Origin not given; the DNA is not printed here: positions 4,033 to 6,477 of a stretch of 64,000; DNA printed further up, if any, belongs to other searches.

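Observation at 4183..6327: NAD-glutamate-dehydrogenase-like protein that keeps the regulatory N- and C-terminal regions but seems to lack the catalytic core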

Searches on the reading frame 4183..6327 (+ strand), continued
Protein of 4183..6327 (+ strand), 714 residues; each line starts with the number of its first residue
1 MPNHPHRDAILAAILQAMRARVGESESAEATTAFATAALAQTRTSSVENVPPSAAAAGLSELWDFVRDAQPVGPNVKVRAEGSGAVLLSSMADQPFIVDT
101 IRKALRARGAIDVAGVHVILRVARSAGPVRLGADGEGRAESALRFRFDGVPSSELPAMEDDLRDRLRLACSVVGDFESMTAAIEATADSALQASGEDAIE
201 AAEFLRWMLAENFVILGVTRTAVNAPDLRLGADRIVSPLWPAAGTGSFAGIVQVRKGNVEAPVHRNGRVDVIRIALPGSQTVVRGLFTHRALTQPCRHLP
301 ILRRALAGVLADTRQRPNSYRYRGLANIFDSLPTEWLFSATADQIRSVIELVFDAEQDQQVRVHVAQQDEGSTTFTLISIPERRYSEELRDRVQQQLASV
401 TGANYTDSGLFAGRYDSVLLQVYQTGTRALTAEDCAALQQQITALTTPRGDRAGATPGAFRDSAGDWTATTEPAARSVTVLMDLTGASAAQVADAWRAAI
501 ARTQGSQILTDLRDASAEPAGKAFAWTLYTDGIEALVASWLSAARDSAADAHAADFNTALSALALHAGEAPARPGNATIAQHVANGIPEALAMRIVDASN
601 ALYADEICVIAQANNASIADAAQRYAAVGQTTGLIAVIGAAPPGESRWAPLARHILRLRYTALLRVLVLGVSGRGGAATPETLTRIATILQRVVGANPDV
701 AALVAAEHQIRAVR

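Call 50: find_homologous_proteins(query=A1, max_evalue=1e-10)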
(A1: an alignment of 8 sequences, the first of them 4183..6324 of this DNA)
Query A1 (8 sequences) (714 aa, profile of the alignment): 81 proteins with E <= 1e-10 among 8000 candidates.
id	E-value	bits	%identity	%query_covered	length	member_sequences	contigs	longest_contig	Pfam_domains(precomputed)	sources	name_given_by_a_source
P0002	0.0e+0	1081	93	100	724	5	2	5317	PF21075.4,PF21073.3,PF21074.3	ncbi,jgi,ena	jgi:NAD-specific glutamate dehydrogenase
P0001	0.0e+0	1072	97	100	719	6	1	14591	PF21075.4,PF21073.3,PF21074.3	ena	-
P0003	0.0e+0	1069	84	100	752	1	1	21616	PF21075.4,PF21073.3,PF21074.3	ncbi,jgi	jgi:NAD-specific glutamate dehydrogenase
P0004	0.0e+0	1031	71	100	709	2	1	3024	PF21075.4,PF21074.3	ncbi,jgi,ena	jgi:NAD-specific glutamate dehydrogenase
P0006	0.0e+0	1029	54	65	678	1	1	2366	PF21075.4,PF21079.3,PF21073.3,PF21078.3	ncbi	ncbi:MAG: hypothetical protein ACK4YP_14195, partial [Myxococcota bacterium]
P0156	0.0e+0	1027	57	65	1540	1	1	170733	PF21075.4,PF21079.3,PF05088.19,PF21073.3,PF21074.3,PF21078.3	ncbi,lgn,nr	ncbi:MAG: NAD-glutamate dehydrogenase [Pseudomonadota bacterium]|nr:NAD-glutamate dehydrogenase [Pse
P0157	0.0e+0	1023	63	76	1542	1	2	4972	PF21075.4,PF21079.3,PF05088.19,PF21073.3,PF21074.3,PF21078.3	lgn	-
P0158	0.0e+0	1019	70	65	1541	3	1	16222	PF21075.4,PF21079.3,PF05088.19,PF21077.4,PF21073.3,PF21074.3,PF21078.3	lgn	-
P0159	0.0e+0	1015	55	65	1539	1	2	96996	PF21075.4,PF21079.3,PF05088.19,PF21073.3,PF21074.3,PF21078.3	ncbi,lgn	-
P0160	0.0e+0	1015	68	65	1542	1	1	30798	PF21075.4,PF21079.3,PF05088.19,PF21073.3,PF21074.3,PF21078.3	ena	-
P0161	0.0e+0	1013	56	63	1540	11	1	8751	PF21075.4,PF21079.3,PF05088.19,PF21073.3,PF21074.3,PF21078.3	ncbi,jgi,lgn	jgi:glutamate dehydrogenase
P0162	0.0e+0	1011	69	65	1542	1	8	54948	PF21075.4,PF21079.3,PF05088.19,PF21073.3,PF21074.3,PF21078.3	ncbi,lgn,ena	-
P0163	9.8e-297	1004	55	65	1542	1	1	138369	PF21075.4,PF21079.3,PF05088.19,PF21073.3,PF21074.3,PF21078.3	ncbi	-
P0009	2.3e-296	1003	54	65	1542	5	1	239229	PF21075.4,PF21079.3,PF05088.19,PF21073.3,PF21074.3,PF21078.3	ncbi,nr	ncbi:MAG: NAD-glutamate dehydrogenase [Pseudomonadota bacterium]|nr:NAD-glutamate dehydrogenase [Pse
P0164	3.2e-294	996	55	63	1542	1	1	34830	PF21075.4,PF21079.3,PF05088.19,PF21073.3,PF21074.3,PF21078.3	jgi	jgi:glutamate dehydrogenase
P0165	7.8e-294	995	68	65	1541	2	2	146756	PF21075.4,PF21079.3,PF05088.19,PF21073.3,PF21074.3,PF21078.3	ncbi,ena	-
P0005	4.4e-292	989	61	99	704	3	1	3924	PF21073.3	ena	-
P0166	5.9e-292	988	56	65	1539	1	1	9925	PF21075.4,PF05088.19,PF21073.3,PF21074.3,PF21078.3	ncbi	ncbi:MAG: NAD-glutamate dehydrogenase domain-containing protein [Myxococcota bacterium]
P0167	8.6e-291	984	54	64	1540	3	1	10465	PF21079.3,PF05088.19,PF21073.3,PF21074.3,PF21078.3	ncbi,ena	-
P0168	1.5e-290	984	68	63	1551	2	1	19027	PF21075.4,PF21079.3,PF05088.19,PF21077.4,PF21073.3,PF21074.3,PF21078.3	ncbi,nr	ncbi:MAG: hypothetical protein EXR69_10620 [Myxococcales bacterium]|nr:hypothetical protein [Myxococ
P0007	3.1e-289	979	33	52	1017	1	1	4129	PF21075.4,PF05088.19,PF21077.4,PF21073.3,PF21078.3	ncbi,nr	ncbi:MAG: NAD-glutamate dehydrogenase domain-containing protein, partial [Myxococcota bacterium]|nr:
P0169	1.5e-280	951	53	64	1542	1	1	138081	PF21075.4,PF21079.3,PF05088.19,PF21077.4,PF21073.3,PF21074.3,PF21078.3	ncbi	-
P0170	2.1e-277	940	54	65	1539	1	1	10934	PF21075.4,PF05088.19,PF21073.3,PF21074.3,PF21078.3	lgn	-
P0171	5.9e-276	935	53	64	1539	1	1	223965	PF21075.4,PF21079.3,PF05088.19,PF21073.3,PF21074.3,PF21078.3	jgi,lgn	jgi:glutamate dehydrogenase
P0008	3.2e-268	910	38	55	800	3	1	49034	PF21075.4,PF21079.3,PF05088.19,PF21077.4,PF21078.3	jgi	jgi:glutamate dehydrogenase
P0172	1.8e-264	897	55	63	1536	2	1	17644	PF21075.4,PF05088.19,PF21073.3,PF21074.3,PF21078.3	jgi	-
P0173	5.4e-263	893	54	65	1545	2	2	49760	PF21075.4,PF05088.19,PF21073.3,PF21074.3,PF21078.3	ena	-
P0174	6.4e-262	889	54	65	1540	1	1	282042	PF21075.4,PF21079.3,PF05088.19,PF21073.3,PF21074.3,PF21078.3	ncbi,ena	-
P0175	1.5e-261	888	52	65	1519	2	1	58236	PF21075.4,PF21079.3,PF05088.19,PF21073.3,PF21074.3,PF21078.3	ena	-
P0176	3.9e-261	886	55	60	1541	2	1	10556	PF21075.4,PF05088.19,PF21073.3,PF21074.3,PF21078.3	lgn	-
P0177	3.9e-261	886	54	64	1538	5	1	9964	PF21075.4,PF21079.3,PF05088.19,PF21073.3,PF21074.3,PF21078.3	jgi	jgi:glutamate dehydrogenase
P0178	1.5e-259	881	56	63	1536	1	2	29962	PF21075.4,PF21079.3,PF05088.19,PF21074.3,PF21078.3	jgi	jgi:glutamate dehydrogenase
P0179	3.1e-257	874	53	64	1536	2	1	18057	PF05088.19,PF21074.3,PF21078.3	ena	-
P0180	4.1e-249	847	51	65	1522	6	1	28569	PF21079.3,PF05088.19,PF21073.3,PF21074.3,PF21078.3,PF00208.28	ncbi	-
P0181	4.2e-243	827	53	63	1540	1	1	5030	PF21079.3,PF05088.19,PF21077.4,PF21073.3,PF21074.3,PF21078.3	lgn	-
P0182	4.6e-223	761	49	63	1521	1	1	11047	PF21079.3,PF05088.19,PF21073.3,PF21074.3,PF21078.3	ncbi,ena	-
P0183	2.2e-213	729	41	58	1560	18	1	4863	PF21075.4,PF21079.3,PF05088.19,PF21077.4,PF21073.3,PF21074.3,PF21078.3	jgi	jgi:glutamate dehydrogenase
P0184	2.4e-212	725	44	63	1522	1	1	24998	PF05088.19,PF21074.3,PF21078.3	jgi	jgi:glutamate dehydrogenase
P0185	1.9e-211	722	45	63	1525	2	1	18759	PF05088.19,PF21074.3,PF21078.3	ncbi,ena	-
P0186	1.0e-210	720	46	64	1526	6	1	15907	PF05088.19,PF21073.3,PF21074.3,PF21078.3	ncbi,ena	-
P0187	2.4e-208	712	41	58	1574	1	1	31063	PF21075.4,PF21079.3,PF05088.19,PF21077.4,PF21073.3,PF21074.3,PF21078.3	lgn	-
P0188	4.7e-207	708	31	62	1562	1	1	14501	PF05088.19,PF21077.4,PF21073.3,PF21074.3,PF21078.3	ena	-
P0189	7.0e-206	704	41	52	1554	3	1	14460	PF21075.4,PF05088.19,PF21077.4,PF21073.3,PF21074.3,PF21078.3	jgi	jgi:glutamate dehydrogenase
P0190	4.3e-205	701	47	63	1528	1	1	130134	PF21075.4,PF21079.3,PF05088.19,PF21073.3,PF21074.3,PF21078.3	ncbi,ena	-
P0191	3.2e-201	688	38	56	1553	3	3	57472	PF21079.3,PF05088.19,PF21077.4,PF21073.3,PF21074.3,PF21078.3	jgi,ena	-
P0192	3.3e-201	688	38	63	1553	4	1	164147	PF21075.4,PF05088.19,PF21077.4,PF21073.3,PF21074.3,PF21078.3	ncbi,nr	ncbi:MAG: NAD-glutamate dehydrogenase [Myxococcota bacterium]|nr:NAD-glutamate dehydrogenase [Myxoco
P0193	7.6e-200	684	39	57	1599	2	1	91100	PF21075.4,PF21079.3,PF05088.19,PF21077.4,PF21073.3,PF21074.3,PF21078.3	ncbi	-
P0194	2.1e-199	682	38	60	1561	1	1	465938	PF21075.4,PF21079.3,PF05088.19,PF21077.4,PF21073.3,PF21074.3,PF21078.3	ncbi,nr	ncbi:MAG: NAD-glutamate dehydrogenase [Alphaproteobacteria bacterium]|nr:NAD-glutamate dehydrogenase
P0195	3.6e-199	682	38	56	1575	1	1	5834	PF21075.4,PF21079.3,PF05088.19,PF21077.4,PF21073.3,PF21074.3,PF21078.3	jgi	jgi:glutamate dehydrogenase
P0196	6.5e-198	677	37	52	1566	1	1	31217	PF21075.4,PF21079.3,PF05088.19,PF21077.4,PF21073.3,PF21074.3,PF21078.3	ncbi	-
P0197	8.9e-197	674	38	62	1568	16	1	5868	PF21075.4,PF05088.19,PF21077.4,PF21073.3,PF21074.3,PF21078.3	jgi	-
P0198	1.2e-191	657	37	59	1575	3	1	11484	PF21075.4,PF21079.3,PF05088.19,PF21077.4,PF21073.3,PF21074.3,PF21078.3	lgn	-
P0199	1.2e-188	647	37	59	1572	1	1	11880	PF21075.4,PF21079.3,PF05088.19,PF21077.4,PF21073.3,PF21074.3,PF21078.3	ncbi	-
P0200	2.4e-188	646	36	58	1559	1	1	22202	PF21075.4,PF21079.3,PF05088.19,PF21077.4,PF21074.3,PF21078.3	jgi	jgi:glutamate dehydrogenase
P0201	3.8e-188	645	37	58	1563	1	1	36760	PF21075.4,PF21079.3,PF05088.19,PF21077.4,PF21074.3,PF21078.3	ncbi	-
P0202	3.1e-183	629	37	60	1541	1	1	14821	PF21075.4,PF21079.3,PF05088.19,PF21077.4,PF21073.3,PF21074.3,PF21078.3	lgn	-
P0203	1.0e-178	614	36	58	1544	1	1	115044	PF21079.3,PF05088.19,PF21077.4,PF21073.3,PF21074.3,PF21078.3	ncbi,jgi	jgi:glutamate dehydrogenase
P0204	2.6e-175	603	37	61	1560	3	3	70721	PF21075.4,PF21079.3,PF05088.19,PF21077.4,PF21073.3,PF21074.3,PF21078.3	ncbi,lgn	ncbi:MAG: NAD-glutamate dehydrogenase domain-containing protein [Myxococcota bacterium]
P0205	4.9e-175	602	36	61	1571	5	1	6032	PF21075.4,PF05088.19,PF21077.4,PF21074.3,PF21078.3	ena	-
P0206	1.3e-170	587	36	59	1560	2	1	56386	PF05088.19,PF21074.3,PF21078.3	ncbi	-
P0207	3.8e-160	553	35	61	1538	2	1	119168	PF21075.4,PF21079.3,PF05088.19,PF21077.4,PF21073.3,PF21074.3,PF21078.3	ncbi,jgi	jgi:glutamate dehydrogenase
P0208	1.5e-157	544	34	70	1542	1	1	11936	PF21079.3,PF05088.19,PF21077.4,PF21074.3,PF21078.3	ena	-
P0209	1.9e-81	293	28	49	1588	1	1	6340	PF21075.4,PF21079.3,PF05088.19,PF21076.4,PF21074.3,PF21078.3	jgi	jgi:glutamate dehydrogenase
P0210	3.5e-75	272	29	52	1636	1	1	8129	PF21075.4,PF21079.3,PF05088.19,PF21076.4,PF21077.4,PF21073.3,PF21074.3,PF21078.3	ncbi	-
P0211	5.8e-75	271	27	62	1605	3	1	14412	PF21075.4,PF21079.3,PF05088.19,PF21076.4,PF21077.4,PF21073.3,PF21074.3,PF21078.3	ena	-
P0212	1.4e-64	237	26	57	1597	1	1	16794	PF21075.4,PF05088.19,PF21076.4,PF21077.4,PF21073.3,PF21074.3,PF21078.3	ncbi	ncbi:MAG: NAD-glutamate dehydrogenase [Actinomycetota bacterium]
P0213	6.4e-60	221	32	43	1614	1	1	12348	PF21075.4,PF05088.19,PF21076.4,PF21077.4,PF21073.3,PF21074.3,PF21078.3,PF00208.28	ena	-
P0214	2.1e-58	216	26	62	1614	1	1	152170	PF21075.4,PF21079.3,PF05088.19,PF21076.4,PF21077.4,PF21073.3,PF21074.3,PF21078.3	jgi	jgi:glutamate dehydrogenase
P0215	1.8e-53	200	29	43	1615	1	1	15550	PF21075.4,PF21079.3,PF05088.19,PF21076.4,PF21077.4,PF21073.3,PF21074.3,PF21078.3,PF00208.28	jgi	jgi:glutamate dehydrogenase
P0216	4.4e-50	189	24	51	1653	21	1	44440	PF21075.4,PF21079.3,PF05088.19,PF21076.4,PF21077.4,PF21073.3,PF21074.3,PF21078.3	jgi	jgi:glutamate dehydrogenase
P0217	4.6e-47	179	28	43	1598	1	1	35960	PF21075.4,PF21079.3,PF05088.19,PF21076.4,PF21077.4,PF21073.3,PF21074.3,PF21078.3,PF00208.28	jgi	jgi:glutamate dehydrogenase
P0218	1.7e-42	164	24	51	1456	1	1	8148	PF21075.4,PF21079.3,PF05088.19,PF21076.4,PF21077.4,PF21073.3,PF21074.3,PF21078.3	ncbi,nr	ncbi:MAG: NAD-glutamate dehydrogenase, partial [Alphaproteobacteria bacterium]|nr:NAD-glutamate dehy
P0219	1.9e-40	157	24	46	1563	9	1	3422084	PF21075.4,PF21079.3,PF05088.19,PF21076.4,PF21077.4,PF21073.3,PF21074.3,PF21078.3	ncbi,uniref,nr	ncbi:NAD-glutamate dehydrogenase [Erythrobacter aurantius]|uniref:NAD-glutamate dehydrogenase n=1 Ta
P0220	4.3e-40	156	25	43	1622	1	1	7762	PF21075.4,PF21079.3,PF05088.19,PF21076.4,PF21077.4,PF21073.3,PF21074.3,PF21078.3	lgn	-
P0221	6.4e-38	149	24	59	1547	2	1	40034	PF21075.4,PF21079.3,PF05088.19,PF21076.4,PF21077.4,PF21073.3,PF21074.3,PF21078.3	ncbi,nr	ncbi:glutamate dehydrogenase [Sphingomonas sp. SRS2]|nr:glutamate dehydrogenase [Sphingomonas sp. SR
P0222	2.9e-36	143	26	52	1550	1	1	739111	PF21075.4,PF21079.3,PF05088.19,PF21076.4,PF21077.4,PF21073.3,PF21074.3,PF21078.3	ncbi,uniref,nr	ncbi:NAD-glutamate dehydrogenase [Flavisphingomonas formosensis]|uniref:NAD-glutamate dehydrogenase 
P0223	2.1e-35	140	26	35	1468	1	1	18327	PF21075.4,PF21079.3,PF05088.19,PF21076.4,PF21077.4,PF21073.3,PF21074.3,PF21078.3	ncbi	ncbi:MAG: glutamate dehydrogenase, partial [Sphingomonas bacterium]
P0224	2.5e-33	133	26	35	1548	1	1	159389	PF21075.4,PF21079.3,PF05088.19,PF21076.4,PF21077.4,PF21073.3,PF21074.3,PF21078.3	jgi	jgi:glutamate dehydrogenase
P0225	1.3e-30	125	25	48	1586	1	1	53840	PF21075.4,PF05088.19,PF21076.4,PF21077.4,PF21073.3,PF21074.3,PF21078.3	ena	-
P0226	4.2e-29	120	24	45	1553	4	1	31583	PF21075.4,PF21079.3,PF05088.19,PF21076.4,PF21077.4,PF21073.3,PF21074.3,PF21078.3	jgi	jgi:glutamate dehydrogenase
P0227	1.1e-23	102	24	23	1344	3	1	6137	PF21079.3,PF05088.19,PF21076.4,PF21077.4,PF21073.3,PF21074.3,PF21078.3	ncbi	ncbi:MAG: NAD-glutamate dehydrogenase domain-containing protein, partial [Steroidobacteraceae bacter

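Call 63: predict_structure(alignment_id=A2)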
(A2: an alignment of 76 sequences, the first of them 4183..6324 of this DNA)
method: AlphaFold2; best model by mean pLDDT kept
length: 714 residues; sequences in the alignment: 76
mean_pLDDT: 90.7   pTM: 0.68
mean pLDDT of the five models: 90.7, 89.9, 89.3, 89.2, 89.0
residues with pLDDT >= 90: 549; 70-90: 124; 50-70: 27; < 50: 14
segments of 3 or more residues with pLDDT < 50: 455-465
pLDDT, mean of each block of 10 residues (from residue 1): 83 97 90 97 93 97 97 95 96 95 95 95 91 93 97 97 97 97 98 95 98 98 96 96 92 92 92 97 96 94 94 90 94 92 93 91 93 94 91 95 92 88 94 95 86 47 51 82 88 90 94 91 92 94 70 88 78 74 95 95 95 94 93 88 69 91 94 78 95 88 94 89
secondary structure, 60 per line:
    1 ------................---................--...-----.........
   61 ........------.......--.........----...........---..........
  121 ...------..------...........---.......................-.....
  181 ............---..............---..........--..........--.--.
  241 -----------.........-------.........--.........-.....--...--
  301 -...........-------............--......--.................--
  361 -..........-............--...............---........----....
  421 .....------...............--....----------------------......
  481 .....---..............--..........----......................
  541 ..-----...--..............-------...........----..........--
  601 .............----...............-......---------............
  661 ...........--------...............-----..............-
elements in order (helices of 4 or more, strands of 3 or more residues): H7-22 H26-41 H52-68 E75-81 E84-92 H97-107 E111-123 E138-148 H152-174 H176-192 H196-209 E213-222 E225-231 E252-260 E268-276 E279-287 H289-293 H302-312 H320-331 H334-339 H342-358 E362-368 E373-381 H387-401 E405-412 E417-425 H432-446 H449-452 H475-485 H489-502 H505-514 H519-542 H553-566 H574-584 H589-598 H601-613 H618-632 H634-639 H649-671 H680-694 H700-713
